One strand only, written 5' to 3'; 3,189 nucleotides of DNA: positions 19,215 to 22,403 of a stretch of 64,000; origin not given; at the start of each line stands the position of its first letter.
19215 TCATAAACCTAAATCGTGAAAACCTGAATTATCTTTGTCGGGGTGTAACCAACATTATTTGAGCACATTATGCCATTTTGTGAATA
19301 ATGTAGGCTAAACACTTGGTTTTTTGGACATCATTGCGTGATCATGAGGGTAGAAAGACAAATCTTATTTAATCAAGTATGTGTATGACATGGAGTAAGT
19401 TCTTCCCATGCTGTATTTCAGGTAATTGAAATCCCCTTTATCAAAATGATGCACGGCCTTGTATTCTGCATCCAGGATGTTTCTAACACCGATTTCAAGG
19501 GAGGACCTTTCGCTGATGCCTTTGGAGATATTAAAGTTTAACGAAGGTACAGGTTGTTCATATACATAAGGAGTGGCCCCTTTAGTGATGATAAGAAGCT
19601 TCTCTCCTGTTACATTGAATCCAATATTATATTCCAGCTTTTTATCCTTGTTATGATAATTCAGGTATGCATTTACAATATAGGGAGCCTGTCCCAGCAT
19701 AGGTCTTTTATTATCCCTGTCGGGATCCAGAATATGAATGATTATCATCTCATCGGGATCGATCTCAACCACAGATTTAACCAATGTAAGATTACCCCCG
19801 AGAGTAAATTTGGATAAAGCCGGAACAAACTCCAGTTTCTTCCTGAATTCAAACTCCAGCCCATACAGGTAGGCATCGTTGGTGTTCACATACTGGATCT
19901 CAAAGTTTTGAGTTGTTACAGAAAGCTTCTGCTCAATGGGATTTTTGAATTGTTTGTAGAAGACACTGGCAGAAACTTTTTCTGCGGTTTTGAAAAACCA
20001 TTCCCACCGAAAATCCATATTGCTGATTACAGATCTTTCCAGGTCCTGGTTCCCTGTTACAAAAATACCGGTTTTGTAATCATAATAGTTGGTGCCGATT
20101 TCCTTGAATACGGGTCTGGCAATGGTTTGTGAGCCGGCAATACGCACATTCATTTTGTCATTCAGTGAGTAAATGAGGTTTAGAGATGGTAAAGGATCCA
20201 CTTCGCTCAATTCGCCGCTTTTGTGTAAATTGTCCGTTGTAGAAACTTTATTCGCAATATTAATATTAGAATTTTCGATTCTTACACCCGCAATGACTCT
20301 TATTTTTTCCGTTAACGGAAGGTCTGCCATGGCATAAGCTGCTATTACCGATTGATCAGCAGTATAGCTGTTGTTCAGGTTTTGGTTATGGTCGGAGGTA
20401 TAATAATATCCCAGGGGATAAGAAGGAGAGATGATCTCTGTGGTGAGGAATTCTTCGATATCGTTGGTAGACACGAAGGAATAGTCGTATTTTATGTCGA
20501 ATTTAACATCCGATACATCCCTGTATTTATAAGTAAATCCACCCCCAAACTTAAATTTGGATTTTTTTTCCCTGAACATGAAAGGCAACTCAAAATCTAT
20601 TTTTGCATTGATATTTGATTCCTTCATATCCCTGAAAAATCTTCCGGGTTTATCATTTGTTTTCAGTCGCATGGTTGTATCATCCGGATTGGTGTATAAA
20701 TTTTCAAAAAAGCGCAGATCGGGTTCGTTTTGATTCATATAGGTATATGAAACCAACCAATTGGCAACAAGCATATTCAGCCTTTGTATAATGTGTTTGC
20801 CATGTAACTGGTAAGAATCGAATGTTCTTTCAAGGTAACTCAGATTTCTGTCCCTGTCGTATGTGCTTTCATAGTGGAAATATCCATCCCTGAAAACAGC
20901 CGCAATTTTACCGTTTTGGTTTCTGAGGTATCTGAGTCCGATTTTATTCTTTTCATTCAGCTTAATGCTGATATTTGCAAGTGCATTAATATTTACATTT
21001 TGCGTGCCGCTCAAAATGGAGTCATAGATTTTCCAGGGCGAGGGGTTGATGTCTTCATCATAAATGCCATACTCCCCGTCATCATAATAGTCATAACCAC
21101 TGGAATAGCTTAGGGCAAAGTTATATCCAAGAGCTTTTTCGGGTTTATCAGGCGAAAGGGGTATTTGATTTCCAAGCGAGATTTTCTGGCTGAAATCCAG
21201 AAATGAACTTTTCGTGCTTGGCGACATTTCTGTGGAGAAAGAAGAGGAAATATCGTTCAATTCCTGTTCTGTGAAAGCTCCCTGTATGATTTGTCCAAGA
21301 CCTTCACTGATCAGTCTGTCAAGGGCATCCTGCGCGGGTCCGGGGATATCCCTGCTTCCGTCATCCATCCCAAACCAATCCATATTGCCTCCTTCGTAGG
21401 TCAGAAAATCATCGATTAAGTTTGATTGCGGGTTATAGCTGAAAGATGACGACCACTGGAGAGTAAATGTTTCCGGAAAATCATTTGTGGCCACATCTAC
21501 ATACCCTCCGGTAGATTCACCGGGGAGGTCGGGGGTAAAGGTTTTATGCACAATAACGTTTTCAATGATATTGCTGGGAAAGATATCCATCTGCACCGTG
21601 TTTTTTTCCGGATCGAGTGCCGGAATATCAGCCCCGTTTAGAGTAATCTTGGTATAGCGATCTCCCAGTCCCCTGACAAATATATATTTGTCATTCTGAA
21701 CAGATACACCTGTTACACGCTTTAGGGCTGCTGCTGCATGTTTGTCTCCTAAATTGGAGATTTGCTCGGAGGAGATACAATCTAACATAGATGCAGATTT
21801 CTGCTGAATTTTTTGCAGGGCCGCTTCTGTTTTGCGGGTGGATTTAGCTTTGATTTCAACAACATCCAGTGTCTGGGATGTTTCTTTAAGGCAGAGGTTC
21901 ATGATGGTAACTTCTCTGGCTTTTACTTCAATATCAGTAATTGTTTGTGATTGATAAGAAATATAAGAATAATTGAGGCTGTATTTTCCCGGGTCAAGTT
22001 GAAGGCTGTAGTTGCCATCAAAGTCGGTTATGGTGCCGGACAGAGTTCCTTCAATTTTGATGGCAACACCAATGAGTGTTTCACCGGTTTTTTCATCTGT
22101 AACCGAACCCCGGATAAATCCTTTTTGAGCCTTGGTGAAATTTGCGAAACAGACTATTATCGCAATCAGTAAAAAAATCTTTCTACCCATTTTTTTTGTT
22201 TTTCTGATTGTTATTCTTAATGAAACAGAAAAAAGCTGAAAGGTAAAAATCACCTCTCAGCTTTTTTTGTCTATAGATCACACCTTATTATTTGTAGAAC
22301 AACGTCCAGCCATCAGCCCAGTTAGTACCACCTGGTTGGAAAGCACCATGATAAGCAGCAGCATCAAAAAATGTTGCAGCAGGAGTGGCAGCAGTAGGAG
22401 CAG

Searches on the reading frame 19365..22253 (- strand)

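Call 85: search_protein_families(library=pfam, proteins=[window:19365-22253:-], max_evalue=0.00001)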
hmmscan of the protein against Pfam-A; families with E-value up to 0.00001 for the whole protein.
window:19365-22253:- (962 aa): 4 families
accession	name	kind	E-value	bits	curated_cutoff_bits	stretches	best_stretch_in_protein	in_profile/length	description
PF00593.30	TonB_dep_Rec_b-barrel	-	6.2e-26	92.7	27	1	444-869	23-379/436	TonB dependent receptor-like, beta-barrel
PF13715.12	CarbopepD_reg_2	-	1.8e-17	63.5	32.2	1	47-132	1-86/88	CarboxypepD_reg-like domain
PF13620.12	CarboxypepD_reg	-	1.6e-14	54.4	32.3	1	47-120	2-79/82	Carboxypeptidase regulatory-like domain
PF07715.20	Plug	-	3.8e-10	40.7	23.9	1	151-243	3-98/107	TonB-dependent Receptor Plug Domain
